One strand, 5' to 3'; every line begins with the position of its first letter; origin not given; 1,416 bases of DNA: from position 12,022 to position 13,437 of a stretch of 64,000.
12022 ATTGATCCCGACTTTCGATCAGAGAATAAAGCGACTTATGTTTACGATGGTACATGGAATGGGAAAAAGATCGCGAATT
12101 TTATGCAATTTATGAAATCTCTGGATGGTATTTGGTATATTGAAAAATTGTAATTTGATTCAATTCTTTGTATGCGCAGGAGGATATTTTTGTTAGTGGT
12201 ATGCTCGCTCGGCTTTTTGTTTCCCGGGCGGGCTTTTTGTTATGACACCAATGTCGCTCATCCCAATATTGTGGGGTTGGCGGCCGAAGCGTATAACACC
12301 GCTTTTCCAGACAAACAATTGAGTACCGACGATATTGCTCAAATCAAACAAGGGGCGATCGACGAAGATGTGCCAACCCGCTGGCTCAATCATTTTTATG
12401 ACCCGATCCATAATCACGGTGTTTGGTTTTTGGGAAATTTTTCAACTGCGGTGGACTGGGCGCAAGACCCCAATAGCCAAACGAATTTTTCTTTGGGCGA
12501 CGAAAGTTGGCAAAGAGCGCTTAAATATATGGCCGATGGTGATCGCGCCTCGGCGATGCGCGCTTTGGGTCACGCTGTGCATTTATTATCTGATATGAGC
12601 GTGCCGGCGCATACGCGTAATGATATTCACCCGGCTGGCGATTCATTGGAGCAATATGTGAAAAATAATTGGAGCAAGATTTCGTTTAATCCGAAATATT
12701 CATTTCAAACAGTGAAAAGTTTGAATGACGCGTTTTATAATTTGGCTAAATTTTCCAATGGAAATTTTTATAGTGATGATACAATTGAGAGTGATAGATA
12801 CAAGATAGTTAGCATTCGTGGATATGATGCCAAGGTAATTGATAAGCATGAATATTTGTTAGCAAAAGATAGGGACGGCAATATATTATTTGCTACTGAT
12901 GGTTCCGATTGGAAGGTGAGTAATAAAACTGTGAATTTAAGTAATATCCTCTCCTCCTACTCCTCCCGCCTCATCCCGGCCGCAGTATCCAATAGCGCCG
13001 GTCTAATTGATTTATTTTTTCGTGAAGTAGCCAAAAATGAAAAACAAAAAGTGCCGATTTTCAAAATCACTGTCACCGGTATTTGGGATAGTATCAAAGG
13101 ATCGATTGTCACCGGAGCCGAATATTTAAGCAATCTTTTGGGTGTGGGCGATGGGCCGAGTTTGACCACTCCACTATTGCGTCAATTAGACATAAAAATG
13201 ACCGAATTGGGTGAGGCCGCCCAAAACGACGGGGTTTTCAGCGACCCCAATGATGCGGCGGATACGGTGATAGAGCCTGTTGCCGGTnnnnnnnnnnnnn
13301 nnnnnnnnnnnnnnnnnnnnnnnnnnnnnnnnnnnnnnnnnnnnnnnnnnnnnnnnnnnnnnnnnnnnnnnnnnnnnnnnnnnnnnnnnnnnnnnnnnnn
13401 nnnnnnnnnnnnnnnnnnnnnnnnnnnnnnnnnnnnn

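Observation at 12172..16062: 1296-aa secreted protein combining a zinc phospholipase C-like domain, a lamin-tail domain and beta-helix repeats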

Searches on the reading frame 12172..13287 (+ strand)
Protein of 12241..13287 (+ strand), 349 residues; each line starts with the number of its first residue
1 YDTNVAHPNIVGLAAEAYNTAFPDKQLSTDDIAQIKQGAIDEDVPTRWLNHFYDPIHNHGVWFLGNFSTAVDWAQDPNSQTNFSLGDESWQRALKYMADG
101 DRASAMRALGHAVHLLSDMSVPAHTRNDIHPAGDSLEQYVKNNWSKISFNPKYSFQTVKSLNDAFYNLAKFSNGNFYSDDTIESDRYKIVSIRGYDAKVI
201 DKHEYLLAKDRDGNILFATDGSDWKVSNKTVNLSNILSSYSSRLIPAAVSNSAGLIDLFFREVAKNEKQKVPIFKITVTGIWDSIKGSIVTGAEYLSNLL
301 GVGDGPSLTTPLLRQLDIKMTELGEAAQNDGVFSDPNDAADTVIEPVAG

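Call 6: search_protein_families(library=pfam, proteins=[window:12241-13287:+], max_evalue=10)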
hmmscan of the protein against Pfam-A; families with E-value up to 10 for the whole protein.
seq(349 aa): 2 families
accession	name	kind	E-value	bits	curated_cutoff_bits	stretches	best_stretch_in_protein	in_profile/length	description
PF00882.24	Zn_dep_PLPC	-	0.011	16.2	26.8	1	26-137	20-98/167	Zinc dependent phospholipase C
PF12057.13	BAG6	-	0.23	11.8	25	1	103-122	52-71/115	BCL2-associated athanogene 6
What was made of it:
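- The domain is below the Pfam PF00882 cutoff (16.2 vs 26.8 bits, call 6). The domain is below the Pfam cutoff (call 6).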

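Call 7: find_homologous_proteins(query=window:12172-13143:+, max_evalue=0.001)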
Query seq(324 aa) (324 aa): 20 proteins with E <= 0.001 among 1722 candidates.
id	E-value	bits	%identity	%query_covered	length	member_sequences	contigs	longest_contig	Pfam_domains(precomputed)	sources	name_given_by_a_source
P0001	2.7e-77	278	44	98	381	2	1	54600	-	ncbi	ncbi:MAG: hypothetical protein WC430_02495, partial [Patescibacteria group bacterium]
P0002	4.4e-71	258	44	91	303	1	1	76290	-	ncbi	ncbi:MAG: hypothetical protein WC430_02490, partial [Patescibacteria group bacterium]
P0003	2.1e-67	246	49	81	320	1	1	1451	-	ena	-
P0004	1.3e-63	233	43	93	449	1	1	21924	PF00882.25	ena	-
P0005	9.2e-55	204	47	66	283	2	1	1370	PF00882.25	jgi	-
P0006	3.9e-52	196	55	52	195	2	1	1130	-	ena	-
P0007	3.6e-35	140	34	84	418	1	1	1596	-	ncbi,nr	ncbi:MAG: hypothetical protein NTV48_00405, partial [Candidatus Vogelbacteria bacterium]|nr:hypothet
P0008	1.5e-32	131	50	37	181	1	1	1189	-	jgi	jgi:hypothetical protein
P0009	5.8e-13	67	31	69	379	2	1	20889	-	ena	-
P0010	1.4e-12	66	29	69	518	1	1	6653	-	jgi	jgi:hypothetical protein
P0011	2.7e-12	65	28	70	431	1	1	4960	-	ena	-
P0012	2.9e-11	61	31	74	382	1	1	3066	-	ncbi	-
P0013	3.6e-11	61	27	71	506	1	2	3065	-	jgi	jgi:hypothetical protein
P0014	1.7e-10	59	27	79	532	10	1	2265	-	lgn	-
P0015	1.9e-10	59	27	76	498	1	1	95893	-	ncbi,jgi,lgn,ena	-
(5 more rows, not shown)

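Call 9: search_solved_structures(query=A1, max_evalue=10, show_alignments=4)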
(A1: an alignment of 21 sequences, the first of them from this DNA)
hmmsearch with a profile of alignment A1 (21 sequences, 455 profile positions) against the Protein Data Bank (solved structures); distinct sequences matched with E-value up to 10: 6.
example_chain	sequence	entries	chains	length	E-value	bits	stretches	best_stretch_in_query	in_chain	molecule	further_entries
8cqm_A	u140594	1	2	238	0.00028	23.4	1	27-168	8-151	Phospholipase C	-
2fgn_A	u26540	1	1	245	0.00038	23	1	31-168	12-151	Phospholipase C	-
2huc_A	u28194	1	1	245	0.00053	22.5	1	31-168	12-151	Phospholipase C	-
1ah7_A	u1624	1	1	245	0.00053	22.5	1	31-168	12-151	PHOSPHOLIPASE C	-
2ffz_A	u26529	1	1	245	0.00054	22.5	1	31-168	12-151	Phospholipase C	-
1p5x_A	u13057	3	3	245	0.0011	21.5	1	72-168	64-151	Phospholipase C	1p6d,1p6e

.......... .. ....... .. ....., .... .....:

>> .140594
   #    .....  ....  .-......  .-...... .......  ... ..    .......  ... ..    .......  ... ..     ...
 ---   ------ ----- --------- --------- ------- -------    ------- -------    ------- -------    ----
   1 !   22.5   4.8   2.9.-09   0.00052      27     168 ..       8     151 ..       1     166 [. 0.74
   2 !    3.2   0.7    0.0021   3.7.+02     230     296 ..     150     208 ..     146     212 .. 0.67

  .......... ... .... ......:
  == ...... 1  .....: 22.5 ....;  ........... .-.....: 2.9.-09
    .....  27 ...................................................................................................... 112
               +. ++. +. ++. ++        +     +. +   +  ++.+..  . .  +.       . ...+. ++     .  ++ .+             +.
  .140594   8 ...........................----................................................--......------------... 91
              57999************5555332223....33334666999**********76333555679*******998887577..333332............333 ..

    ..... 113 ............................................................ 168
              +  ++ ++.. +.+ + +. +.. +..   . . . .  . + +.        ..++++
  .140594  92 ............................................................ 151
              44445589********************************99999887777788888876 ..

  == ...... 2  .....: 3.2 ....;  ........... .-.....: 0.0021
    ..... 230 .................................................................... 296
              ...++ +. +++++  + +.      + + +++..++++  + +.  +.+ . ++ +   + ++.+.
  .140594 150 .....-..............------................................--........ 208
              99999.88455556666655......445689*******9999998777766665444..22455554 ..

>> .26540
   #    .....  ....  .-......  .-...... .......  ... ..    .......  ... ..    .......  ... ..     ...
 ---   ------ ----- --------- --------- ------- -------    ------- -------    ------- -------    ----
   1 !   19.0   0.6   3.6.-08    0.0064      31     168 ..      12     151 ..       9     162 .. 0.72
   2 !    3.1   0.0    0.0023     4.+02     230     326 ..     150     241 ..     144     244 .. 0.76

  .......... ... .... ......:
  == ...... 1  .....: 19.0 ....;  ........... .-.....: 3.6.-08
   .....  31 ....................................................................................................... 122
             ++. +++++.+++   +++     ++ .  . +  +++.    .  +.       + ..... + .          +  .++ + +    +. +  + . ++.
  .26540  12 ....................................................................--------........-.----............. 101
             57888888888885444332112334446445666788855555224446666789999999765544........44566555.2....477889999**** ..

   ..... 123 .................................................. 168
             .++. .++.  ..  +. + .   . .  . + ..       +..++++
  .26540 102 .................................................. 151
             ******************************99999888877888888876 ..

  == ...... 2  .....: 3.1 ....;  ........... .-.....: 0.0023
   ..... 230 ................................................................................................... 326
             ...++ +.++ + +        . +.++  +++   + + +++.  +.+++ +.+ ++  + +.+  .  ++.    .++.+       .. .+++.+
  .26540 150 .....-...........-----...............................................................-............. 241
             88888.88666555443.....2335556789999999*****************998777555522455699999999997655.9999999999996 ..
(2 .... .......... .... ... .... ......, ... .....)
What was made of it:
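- On S1/P1 nuclease (PF02265): There are no S1/P1 hits in the PDB profile search at E up to 10 (call 9).
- Closest known: Bacillus cereus PC-PLC. Same: These are the only PDB sequence-profile hits (call 9).
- Closest known: P1/S1 nucleases and trypanosomatid surface 3'-nucleotidase/nucleases. Different: There are no profile hits to these nucleases in the PDB (call 9).
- The family profile finds only PLCs in the PDB (call 9).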

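Call 17: predict_structure(alignment_id=A1)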
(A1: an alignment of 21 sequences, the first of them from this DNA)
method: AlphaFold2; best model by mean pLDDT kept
length: 324 residues; sequences in the alignment: 21
mean_pLDDT: 76.6   pTM: 0.77
mean pLDDT of the five models: 76.6, 75.9, 72.0, 71.8, 71.6
residues with pLDDT >= 90: 131; 70-90: 76; 50-70: 64; < 50: 53
segments of 3 or more residues with pLDDT < 50: 2-4, 10-23, 242-249, 295-319
pLDDT, mean of each block of 10 residues (from residue 1): 49 43 64 95 93 98 90 90 78 94 87 97 97 97 89 76 88 79 96 85 63 61 60 59 43 68 89 97 94 54 40 46 52
secondary structure, 60 per line:
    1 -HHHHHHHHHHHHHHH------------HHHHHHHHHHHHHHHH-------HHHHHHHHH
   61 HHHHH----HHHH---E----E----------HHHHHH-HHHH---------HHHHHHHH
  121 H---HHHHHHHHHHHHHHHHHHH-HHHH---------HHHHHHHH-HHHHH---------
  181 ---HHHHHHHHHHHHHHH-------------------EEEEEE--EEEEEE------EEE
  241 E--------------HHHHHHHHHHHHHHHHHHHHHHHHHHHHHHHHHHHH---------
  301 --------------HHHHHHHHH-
elements in order: H2-16 H29-44 H52-65 H70-73 H93-98 H100-103 H113-121 H125-143 H145-148 H158-165 H167-171 H184-198 E218-223 E226-231 E238-241 H256-291 H315-323
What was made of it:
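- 13057..13305 (+): Connecting segment, aa 296-378, partly helical and of low confidence. Call 17: pLDDT below 50 for res 295-319.
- On Zinc-dependent phospholipase C (PF00882; PLC_Bc type): The AF2 model (call 17) was searched against the PDB with Foldseek.
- The AF2 model of res 1-324 has a confident core (call 17).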

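Call 18: find_encoding_contigs(protein=P0004, flank=8000, max_places=3)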
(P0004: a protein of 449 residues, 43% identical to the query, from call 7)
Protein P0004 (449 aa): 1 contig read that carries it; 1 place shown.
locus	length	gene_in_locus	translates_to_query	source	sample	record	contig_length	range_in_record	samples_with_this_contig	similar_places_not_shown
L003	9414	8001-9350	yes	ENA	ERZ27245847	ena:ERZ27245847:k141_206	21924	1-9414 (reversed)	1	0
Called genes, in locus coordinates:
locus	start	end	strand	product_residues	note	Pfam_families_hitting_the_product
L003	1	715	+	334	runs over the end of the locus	-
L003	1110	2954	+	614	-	PF13385:Laminin_G_3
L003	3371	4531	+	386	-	PF13173:AAA_14, PF13635:DUF4143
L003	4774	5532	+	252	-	-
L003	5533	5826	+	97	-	PF14213:DUF4325 (weak)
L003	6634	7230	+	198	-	PF20803:PaaX_M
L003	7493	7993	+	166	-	-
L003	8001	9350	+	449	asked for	PF00882:Zn_dep_PLPC (weak)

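Call 21: search_protein_representatives(alignment_id=A1)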
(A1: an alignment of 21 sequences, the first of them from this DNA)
Query: 21 sequences, 455 profile positions. Proteins with E-value up to 0.001 (for the whole library): 8600; up to 1e-10: 6205; up to 1e-30: 3021. The best 150 are listed.
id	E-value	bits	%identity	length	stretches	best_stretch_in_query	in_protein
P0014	1.9e-155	535.0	-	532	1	1-454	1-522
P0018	1.2e-148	512.5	-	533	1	5-454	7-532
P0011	5.6e-131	454.3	-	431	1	1-368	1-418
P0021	6.2e-119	414.6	-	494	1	14-438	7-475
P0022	9.1e-116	404.2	-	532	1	4-449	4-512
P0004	6.3e-112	391.5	-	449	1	6-452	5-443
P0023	3.5e-109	382.5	-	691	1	7-443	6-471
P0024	1.4e-106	373.9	-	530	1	8-443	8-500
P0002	1.7e-106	373.6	-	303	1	9-343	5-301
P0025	3.2e-103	362.8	-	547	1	9-443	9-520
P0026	7.2e-103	361.7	-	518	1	10-439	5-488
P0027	4.6e-102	359.0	-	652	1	13-390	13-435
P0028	5.1e-102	358.9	-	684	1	6-436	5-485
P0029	3.4e-98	346.3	-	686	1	9-438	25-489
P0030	4.6e-95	335.9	-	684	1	11-369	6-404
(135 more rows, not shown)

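Call 22: fold_search(model_id=the predicted structure, library=pdb)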
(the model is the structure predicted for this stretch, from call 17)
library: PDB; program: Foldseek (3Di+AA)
matches with E <= 10: 203; with E <= 0.001: 14
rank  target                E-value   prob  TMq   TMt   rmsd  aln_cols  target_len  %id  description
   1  2huc                  2.2e-06  1.00  0.50  0.65   6.3       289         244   15  Structural Studies Examining the Substrate Specificity Profiles of PC-PLCBc Protein Variants (released 2006-08-08)
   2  1ah7                  3.0e-06  1.00  0.50  0.65   6.3       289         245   15  PHOSPHOLIPASE C FROM BACILLUS CEREUS (released 1997-12-10)
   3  2fgn                  3.1e-06  1.00  0.50  0.65   6.3       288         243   15  Structural Studies Examining the Substrate Specificity Profiles of PC-PLCBc Protein Variants (released 2006-03-28)
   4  2ffz                  8.0e-06  1.00  0.50  0.65   6.3       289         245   15  Structural Studies Examining the Substrate Specificity Profiles of PC-PLCBc Protein Variants (released 2006-03-28)
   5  1p5x                  9.7e-06  1.00  0.50  0.64   6.3       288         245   14  STRUCTURE OF THE D55N MUTANT OF PHOSPHOLIPASE C FROM BACILLUS CEREUS (released 2003-09-30)
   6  1olp_D                2.9e-05  1.00  0.49  0.44   5.9       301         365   14  Alpha Toxin from Clostridium Absonum (released 2003-10-23)
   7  1ca1                  2.9e-05  1.00  0.45  0.40   7.3       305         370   15  ALPHA-TOXIN FROM CLOSTRIDIUM PERFRINGENS (released 1999-05-04)
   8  2wxu                  1.3e-04  1.00  0.47  0.42   6.3       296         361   14  Clostridium perfringens alpha-toxin strain NCTC8237 mutant T74I (released 2009-11-17)
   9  8cqm_B                1.9e-04  1.00  0.45  0.60   6.1       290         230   15  Broad-range phospholipase C from Listeria monocytogenes (released 2023-10-18)
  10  8cqm_A                2.4e-04  1.00  0.48  0.67   5.6       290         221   14  Broad-range phospholipase C from Listeria monocytogenes (released 2023-10-18)
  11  2wy6_A                5.0e-04  1.00  0.46  0.42   6.6       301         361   13  Clostridium perfringens alpha-toxin strain NCTC8237 mutant T74I (released 2009-11-24)
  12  1olp_A                5.5e-04  1.00  0.47  0.42   5.8       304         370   15  Alpha Toxin from Clostridium Absonum (released 2003-10-23)
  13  2wxt                  5.8e-04  1.00  0.47  0.43   6.7       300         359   13  Clostridium perfringens alpha-toxin strain NCTC8237 (released 2009-11-17)
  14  1kho_A                7.4e-04  1.00  0.43  0.38   8.0       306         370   15  Crystal Structure Analysis of Clostridium perfringens alpha-Toxin Isolated from Avian Strain SWCP (released 2002-06-19)
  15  2wy6_C                1.1e-03  1.00  0.46  0.42   6.3       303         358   14  Clostridium perfringens alpha-toxin strain NCTC8237 mutant T74I (released 2009-11-24)
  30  3w52_A                7.2e-01  0.18  0.28  0.33  14.3       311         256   12  Zinc-dependent bifunctional nuclease (released 2013-04-17)
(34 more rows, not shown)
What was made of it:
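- On Zinc-dependent phospholipase C (PF00882; PLC_Bc type): The top 17 hits are all Zn-PLCs, E 2e-6 to 8e-3, TM 0.65 normalised to 1ah7 (call 22).
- On S1/P1 nuclease (PF02265): Foldseek hit 3w52 has E 0.72 and TM 0.28-0.33 (call 22).
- Closest known: Bacillus cereus PC-PLC. Same: All-alpha fold: Foldseek E 2e-6, target TM 0.65 (call 22).
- Its top 17 Foldseek PDB matches are all Zn-PLCs: B. cereus PC-PLC at E 2e-6 and TM 0.65, clostridial alpha-toxins, and Listeria PlcB (call 22).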

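Call 25: find_related_loci(query=A1, collection=genome_contigs, flank=6000)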
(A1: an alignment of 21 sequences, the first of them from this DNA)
Query A1 (324 aa) in genome_contigs; peptide patterns used: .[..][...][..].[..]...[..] (x = any residue, [..] = any of these).
138 stretches matched a pattern; 132 encode a relative of the query (tblastn E <= 1e-3); the best 80 are kept; 80 distinct loci.
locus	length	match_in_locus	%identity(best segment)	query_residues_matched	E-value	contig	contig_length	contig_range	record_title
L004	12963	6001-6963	59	1-319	5e-125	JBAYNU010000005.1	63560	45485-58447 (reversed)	MAG: Candidatus Magasanikiibacteriota bacterium isolate SO_2016_LW1_72 scaffold00274_LW64-88_2016, whole genome shotgun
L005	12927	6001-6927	56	2-306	2e-112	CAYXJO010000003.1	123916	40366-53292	MAG TPA_asm: uncultured Gammaproteobacteria bacterium isolate SRP263991_co4_11 genome assembly, contig: NODE_69_length_1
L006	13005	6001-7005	45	5-323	6e-84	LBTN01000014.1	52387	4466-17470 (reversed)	MAG: Candidatus Magasanikbacteria bacterium GW2011_GWA2_37_8 US58_C0014, whole genome shotgun sequence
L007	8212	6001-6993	44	6-322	1e-82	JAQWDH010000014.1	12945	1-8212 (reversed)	MAG: Patescibacteria group bacterium isolate STF2_47 NODE_13667_length_12945_cov_8.697613_Sandtown_F2, whole genome shot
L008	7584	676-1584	45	20-310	2e-82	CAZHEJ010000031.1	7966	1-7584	MAG TPA_asm: uncultured Gammaproteobacteria bacterium isolate binchicken_co266_196 genome assembly, contig: NODE_18601_l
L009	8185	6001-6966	43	1-322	9e-78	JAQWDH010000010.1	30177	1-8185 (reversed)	MAG: Patescibacteria group bacterium isolate STF2_47 NODE_3335_length_30177_cov_8.794143_Sandtown_F2, whole genome shotg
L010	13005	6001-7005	43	2-316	4e-77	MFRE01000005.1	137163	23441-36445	MAG: Candidatus Magasanikbacteria bacterium RIFOXYD2_FULL_41_14 rifoxyd2_full_scaffold_130, whole genome shotgun sequenc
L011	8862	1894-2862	46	6-317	3e-76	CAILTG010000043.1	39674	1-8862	MAG: Candidatus Magasanikbacteria bacterium isolate MJ-time_bin-2094 genome assembly, contig: bin-2094:043/101, whole ge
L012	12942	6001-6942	45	20-317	6e-76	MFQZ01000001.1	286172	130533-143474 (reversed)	MAG: Candidatus Magasanikbacteria bacterium RIFOXYC2_FULL_42_28 rifoxyc2_full_scaffold_12, whole genome shotgun sequence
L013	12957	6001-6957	42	19-323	2e-75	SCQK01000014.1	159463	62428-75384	MAG: Patescibacteria group bacterium isolate DP16D_bin.9 DP16D_bin.9-114292, whole genome shotgun sequence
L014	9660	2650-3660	39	3-323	2e-74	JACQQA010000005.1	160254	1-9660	MAG: Candidatus Magasanikbacteria bacterium isolate NC_groundwater_1321_Ag_S-0.2um_45_150 S_p2_S4_coassembly_k141_159721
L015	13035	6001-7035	41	6-324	4e-73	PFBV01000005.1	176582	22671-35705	MAG: Candidatus Magasanikbacteria bacterium CG10_big_fil_rev_8_21_14_0_10_36_32 CG10_8_21_14_0.10_scaffold_95_c, whole g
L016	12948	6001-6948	43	7-322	6e-72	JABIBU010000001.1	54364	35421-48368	MAG: Candidatus Magasanikbacteria bacterium isolate SI048_bin34 k141_1816539, whole genome shotgun sequence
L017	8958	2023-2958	42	1-321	7e-71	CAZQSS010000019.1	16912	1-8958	MAG TPA_asm: uncultured Gammaproteobacteria bacterium isolate binchicken_co248_149 genome assembly, contig: NODE_3797_le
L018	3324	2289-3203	42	1-317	2e-69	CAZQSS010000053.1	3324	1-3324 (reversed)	MAG TPA_asm: uncultured Gammaproteobacteria bacterium isolate binchicken_co248_149 genome assembly, contig: NODE_61910_l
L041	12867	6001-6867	35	2-293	2e-38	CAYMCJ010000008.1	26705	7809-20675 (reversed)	MAG TPA_asm: uncultured Gammaproteobacteria bacterium isolate SRP178699_co1_454 genome assembly, contig: NODE_2004_lengt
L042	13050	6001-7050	32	2-313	1e-38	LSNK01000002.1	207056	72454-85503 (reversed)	MAG: Parcubacteria group bacterium M6-OD1-1 Contig5152, whole genome shotgun sequence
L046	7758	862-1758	32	1-303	2e-35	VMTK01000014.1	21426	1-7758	MAG: Candidatus Falkowbacteria bacterium isolate S3_17 k141_29030, whole genome shotgun sequence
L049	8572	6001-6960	30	5-283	2e-35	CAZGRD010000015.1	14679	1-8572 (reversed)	MAG TPA_asm: uncultured Candidatus Saccharibacteria bacterium isolate SRP050083_co1_437 genome assembly, contig: NODE_17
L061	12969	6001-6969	30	8-285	3e-31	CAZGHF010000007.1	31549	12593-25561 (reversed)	MAG TPA_asm: uncultured Candidatus Saccharibacteria bacterium isolate SRP179991_co3_11 genome assembly, contig: NODE_252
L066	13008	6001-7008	29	5-293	1e-28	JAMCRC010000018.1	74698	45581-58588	MAG: Patescibacteria group bacterium isolate FK_Sedi_A_Bin.289 NODE_550_length_74698_cov_3.22506, whole genome shotgun s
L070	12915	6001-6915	43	1-292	1e-65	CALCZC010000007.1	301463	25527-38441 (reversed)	MAG TPA_asm: uncultured bacterium isolate SRR3330206_bin.71_CONCOCT_v1.1_MAG genome assembly, contig: ERZ724085.27, whol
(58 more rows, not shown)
